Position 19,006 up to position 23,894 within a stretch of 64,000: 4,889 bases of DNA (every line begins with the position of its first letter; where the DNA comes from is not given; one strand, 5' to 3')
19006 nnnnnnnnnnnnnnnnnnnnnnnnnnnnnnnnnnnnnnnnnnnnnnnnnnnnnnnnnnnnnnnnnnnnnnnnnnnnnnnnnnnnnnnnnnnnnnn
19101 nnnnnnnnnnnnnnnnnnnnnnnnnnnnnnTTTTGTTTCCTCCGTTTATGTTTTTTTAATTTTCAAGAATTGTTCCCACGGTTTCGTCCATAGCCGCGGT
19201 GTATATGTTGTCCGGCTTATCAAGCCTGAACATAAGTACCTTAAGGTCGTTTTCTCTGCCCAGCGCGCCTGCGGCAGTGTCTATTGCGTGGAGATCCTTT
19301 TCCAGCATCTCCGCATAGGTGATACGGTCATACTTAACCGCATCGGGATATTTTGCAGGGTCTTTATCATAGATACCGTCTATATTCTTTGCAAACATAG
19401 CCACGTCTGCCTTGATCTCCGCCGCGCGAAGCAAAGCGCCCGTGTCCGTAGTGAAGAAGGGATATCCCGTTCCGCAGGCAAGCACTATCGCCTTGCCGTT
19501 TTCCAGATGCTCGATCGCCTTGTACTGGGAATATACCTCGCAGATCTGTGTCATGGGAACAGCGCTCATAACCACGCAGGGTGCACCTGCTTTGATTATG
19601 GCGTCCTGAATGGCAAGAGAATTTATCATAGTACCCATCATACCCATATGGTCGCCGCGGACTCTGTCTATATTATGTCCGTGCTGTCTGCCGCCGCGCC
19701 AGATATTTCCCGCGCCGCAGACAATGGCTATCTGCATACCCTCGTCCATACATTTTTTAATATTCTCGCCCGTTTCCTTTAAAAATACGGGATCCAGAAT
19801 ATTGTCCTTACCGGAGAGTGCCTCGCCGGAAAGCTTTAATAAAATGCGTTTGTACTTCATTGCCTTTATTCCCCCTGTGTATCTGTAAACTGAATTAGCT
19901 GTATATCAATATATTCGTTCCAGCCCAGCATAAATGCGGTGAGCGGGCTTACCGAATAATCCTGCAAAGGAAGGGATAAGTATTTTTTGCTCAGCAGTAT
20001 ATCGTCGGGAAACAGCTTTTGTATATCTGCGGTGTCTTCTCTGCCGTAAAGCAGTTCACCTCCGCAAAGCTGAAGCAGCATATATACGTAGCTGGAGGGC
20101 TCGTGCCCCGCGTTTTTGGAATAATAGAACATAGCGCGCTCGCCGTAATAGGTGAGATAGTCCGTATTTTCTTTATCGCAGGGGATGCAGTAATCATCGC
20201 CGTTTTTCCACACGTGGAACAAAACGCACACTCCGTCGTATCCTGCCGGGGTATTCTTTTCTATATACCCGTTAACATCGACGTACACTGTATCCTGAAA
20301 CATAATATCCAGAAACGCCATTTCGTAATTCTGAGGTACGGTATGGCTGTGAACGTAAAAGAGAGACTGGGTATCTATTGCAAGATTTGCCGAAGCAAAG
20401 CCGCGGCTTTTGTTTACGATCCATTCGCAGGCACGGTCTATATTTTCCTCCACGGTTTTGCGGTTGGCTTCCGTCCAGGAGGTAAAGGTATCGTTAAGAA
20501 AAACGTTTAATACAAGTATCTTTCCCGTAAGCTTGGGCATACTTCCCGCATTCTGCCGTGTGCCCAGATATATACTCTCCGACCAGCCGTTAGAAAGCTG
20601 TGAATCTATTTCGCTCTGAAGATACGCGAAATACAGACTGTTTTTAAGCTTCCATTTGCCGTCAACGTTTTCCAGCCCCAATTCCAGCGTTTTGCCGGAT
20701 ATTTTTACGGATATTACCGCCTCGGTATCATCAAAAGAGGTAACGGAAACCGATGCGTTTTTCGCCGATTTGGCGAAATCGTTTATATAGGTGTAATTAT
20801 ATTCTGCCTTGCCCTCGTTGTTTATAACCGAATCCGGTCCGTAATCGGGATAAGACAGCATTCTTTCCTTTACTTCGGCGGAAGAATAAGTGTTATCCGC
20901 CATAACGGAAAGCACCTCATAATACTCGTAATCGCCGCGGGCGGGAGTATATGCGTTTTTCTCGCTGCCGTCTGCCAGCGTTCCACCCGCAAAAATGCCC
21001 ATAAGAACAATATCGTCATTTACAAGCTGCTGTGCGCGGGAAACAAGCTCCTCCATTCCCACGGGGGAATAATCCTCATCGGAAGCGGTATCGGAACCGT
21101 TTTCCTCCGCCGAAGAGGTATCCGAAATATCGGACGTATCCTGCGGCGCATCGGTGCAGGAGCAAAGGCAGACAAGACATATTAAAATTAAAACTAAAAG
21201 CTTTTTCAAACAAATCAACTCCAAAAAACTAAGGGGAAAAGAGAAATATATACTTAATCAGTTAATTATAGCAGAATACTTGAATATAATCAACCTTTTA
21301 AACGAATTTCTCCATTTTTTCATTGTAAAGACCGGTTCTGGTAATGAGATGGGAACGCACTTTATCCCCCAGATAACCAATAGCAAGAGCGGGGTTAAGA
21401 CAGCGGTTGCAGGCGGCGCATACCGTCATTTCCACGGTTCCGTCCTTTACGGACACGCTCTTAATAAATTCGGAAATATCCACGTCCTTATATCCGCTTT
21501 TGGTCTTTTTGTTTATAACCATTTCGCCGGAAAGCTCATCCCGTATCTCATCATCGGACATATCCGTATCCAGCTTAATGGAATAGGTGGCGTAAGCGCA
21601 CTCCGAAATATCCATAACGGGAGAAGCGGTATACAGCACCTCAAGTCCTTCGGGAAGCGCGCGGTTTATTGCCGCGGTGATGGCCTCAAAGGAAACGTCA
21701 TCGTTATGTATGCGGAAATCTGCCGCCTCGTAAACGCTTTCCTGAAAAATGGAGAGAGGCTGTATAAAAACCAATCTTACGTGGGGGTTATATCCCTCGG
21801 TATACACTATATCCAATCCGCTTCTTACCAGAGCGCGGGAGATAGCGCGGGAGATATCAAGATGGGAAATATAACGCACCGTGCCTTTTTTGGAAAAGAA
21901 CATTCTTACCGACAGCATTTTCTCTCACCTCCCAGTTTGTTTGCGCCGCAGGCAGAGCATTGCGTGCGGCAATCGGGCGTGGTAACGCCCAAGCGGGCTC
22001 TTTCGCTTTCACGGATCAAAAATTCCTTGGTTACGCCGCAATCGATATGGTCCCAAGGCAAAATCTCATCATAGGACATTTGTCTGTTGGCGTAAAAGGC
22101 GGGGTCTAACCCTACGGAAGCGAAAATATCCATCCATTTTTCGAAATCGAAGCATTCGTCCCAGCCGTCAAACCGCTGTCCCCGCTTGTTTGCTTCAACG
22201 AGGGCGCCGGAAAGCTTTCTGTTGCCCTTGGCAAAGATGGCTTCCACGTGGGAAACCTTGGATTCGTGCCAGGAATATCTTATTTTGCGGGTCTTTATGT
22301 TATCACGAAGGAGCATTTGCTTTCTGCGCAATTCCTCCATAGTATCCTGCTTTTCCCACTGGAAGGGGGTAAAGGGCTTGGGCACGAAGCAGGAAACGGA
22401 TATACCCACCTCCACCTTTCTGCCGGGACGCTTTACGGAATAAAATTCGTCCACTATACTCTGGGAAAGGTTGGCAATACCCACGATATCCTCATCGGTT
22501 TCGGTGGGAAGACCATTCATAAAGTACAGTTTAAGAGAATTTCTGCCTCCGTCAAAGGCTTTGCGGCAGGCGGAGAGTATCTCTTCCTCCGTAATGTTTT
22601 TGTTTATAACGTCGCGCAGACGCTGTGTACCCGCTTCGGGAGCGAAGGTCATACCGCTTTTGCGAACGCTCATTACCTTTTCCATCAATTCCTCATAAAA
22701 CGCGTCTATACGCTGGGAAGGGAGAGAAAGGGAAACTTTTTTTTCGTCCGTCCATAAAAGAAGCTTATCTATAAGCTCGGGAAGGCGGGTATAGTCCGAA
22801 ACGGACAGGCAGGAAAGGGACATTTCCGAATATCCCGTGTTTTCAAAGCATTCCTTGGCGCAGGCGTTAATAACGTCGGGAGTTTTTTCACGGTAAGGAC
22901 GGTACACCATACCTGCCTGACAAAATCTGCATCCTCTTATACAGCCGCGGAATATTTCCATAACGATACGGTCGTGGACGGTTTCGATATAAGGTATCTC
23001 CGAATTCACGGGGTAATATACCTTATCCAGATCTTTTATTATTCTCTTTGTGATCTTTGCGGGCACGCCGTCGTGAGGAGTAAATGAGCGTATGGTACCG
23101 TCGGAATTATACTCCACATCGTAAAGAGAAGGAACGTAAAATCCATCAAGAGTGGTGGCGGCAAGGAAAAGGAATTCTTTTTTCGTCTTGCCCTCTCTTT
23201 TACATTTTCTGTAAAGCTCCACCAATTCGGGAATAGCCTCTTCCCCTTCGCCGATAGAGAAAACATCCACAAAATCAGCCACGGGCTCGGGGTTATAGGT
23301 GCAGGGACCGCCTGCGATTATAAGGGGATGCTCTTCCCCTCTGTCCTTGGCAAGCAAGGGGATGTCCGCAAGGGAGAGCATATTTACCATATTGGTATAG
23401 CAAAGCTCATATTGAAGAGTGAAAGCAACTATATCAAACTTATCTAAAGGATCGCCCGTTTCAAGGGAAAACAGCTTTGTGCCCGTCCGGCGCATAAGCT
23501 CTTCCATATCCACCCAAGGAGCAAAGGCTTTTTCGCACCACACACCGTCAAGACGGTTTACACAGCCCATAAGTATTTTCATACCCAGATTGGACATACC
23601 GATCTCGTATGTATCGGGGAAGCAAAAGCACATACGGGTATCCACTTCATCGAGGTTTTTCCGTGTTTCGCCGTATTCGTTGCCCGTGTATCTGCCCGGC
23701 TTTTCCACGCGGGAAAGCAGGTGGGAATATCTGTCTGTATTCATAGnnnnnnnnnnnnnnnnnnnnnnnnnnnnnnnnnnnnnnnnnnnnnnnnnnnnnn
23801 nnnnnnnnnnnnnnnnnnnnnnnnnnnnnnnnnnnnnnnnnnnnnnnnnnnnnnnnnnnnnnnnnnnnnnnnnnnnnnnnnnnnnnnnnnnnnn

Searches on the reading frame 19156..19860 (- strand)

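Call 55: search_protein_families(library=pfam, proteins=[window:19156-19860:-], max_evalue=0.00001)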
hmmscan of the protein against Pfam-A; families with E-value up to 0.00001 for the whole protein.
window:19156-19860:- (234 aa): 1 family
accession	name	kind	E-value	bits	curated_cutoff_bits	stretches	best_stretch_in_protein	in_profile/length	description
PF00696.33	AA_kinase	-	5.2e-31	108.6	24.9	1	4-198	1-220/234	Amino acid kinase family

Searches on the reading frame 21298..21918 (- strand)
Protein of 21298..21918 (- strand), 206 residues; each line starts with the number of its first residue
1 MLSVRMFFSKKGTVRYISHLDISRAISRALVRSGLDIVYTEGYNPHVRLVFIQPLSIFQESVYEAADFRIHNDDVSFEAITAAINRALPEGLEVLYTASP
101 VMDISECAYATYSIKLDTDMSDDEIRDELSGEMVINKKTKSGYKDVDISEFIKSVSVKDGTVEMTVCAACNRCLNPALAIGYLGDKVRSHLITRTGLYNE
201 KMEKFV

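Call 55: search_protein_families(library=pfam, proteins=[window:21298-21918:-], max_evalue=0.00001)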
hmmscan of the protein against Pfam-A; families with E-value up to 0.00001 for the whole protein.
window:21298-21918:- (206 aa): 1 family
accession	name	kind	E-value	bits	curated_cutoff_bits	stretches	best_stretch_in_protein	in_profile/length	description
PF10105.14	DUF2344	-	3.8e-39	134.8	23.8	1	4-174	2-174/176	Uncharacterized protein conserved in bacteria (DUF2344)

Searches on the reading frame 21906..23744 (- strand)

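Call 55: search_protein_families(library=pfam, proteins=[window:21906-23744:-], max_evalue=0.00001)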
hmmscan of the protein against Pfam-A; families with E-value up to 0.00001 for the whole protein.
window:21906-23744:- (612 aa): 2 families
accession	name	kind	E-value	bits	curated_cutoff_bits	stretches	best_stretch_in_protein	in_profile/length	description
PF19864.5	Radical_SAM_N2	-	5.5e-63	211.4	29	1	54-205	1-151/151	Radical SAM proteins, N-terminal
PF04055.27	Radical_SAM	-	2.9e-19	70.3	29.5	1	262-426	1-165/166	Radical SAM superfamily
